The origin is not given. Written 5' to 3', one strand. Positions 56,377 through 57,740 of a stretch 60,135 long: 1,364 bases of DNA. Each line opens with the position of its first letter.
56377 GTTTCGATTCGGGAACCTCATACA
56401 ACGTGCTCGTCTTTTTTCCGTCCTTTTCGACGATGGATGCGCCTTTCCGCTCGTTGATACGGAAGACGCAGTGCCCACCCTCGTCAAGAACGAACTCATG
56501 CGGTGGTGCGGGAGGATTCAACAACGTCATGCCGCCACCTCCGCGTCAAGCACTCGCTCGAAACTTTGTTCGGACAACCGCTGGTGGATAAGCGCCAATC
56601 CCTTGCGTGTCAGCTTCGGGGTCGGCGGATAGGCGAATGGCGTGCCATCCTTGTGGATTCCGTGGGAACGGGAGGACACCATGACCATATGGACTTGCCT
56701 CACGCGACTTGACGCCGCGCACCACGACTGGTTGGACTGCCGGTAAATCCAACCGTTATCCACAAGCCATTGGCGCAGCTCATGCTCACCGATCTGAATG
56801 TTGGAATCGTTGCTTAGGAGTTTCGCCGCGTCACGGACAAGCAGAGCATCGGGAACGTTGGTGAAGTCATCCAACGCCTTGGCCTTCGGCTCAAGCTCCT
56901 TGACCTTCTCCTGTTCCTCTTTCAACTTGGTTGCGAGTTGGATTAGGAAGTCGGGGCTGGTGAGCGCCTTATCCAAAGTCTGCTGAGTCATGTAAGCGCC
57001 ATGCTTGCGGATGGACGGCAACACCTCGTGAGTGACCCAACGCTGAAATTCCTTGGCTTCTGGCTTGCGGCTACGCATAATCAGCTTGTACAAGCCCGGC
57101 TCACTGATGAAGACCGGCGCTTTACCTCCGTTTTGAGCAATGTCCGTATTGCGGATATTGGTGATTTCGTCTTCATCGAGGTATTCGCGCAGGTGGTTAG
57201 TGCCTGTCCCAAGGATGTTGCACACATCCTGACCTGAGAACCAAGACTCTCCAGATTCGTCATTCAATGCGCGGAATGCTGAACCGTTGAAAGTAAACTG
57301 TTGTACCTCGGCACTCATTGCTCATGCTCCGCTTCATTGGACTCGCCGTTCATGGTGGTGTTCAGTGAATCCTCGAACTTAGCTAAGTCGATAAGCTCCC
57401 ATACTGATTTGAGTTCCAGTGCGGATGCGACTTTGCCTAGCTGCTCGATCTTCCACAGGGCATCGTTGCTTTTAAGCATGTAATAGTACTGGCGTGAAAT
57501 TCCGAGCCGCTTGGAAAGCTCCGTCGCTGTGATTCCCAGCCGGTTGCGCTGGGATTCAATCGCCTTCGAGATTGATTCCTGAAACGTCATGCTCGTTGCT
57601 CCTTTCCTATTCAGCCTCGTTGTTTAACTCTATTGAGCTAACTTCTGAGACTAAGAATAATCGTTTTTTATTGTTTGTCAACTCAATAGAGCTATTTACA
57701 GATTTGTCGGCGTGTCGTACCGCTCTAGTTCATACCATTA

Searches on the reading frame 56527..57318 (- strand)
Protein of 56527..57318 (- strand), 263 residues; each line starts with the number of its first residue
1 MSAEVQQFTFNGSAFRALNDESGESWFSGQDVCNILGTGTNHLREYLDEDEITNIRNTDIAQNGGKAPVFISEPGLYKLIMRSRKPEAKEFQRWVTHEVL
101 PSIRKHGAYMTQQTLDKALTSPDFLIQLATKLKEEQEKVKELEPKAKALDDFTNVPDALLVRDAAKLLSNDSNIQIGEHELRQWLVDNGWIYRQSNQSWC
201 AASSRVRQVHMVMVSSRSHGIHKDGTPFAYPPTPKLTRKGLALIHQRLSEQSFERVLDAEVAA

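Call 10: search_protein_families(library=pfam, proteins=[window:56527-57318:-], max_evalue=0.01)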
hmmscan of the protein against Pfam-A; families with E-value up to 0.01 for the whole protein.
window:56527-57318:- (263 aa): 2 families
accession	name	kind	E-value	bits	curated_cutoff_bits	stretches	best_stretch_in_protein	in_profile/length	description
PF02498.22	Bro-N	-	5.2e-23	81.9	25.6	1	15-101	2-96/96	BRO family, N-terminal domain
PF03374.19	ANT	-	4.2e-20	72.5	25.3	1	137-249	2-106/108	Phage antirepressor protein KilAC domain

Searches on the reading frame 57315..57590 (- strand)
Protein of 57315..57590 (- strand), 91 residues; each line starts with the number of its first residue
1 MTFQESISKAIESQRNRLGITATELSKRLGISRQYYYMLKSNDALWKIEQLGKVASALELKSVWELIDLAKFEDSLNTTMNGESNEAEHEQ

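Call 81: search_protein_families(library=ncbifam, proteins=[window:57315-57590:-], max_evalue=0.001)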
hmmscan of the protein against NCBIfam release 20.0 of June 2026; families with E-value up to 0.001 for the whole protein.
window:57315-57590:- (91 aa): 1 family
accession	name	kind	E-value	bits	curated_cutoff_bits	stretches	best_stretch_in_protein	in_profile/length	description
NF041951.1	phage_RstR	subfamily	0.00027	21.2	80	1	6-64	2-59/108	RstR family transcriptional repressor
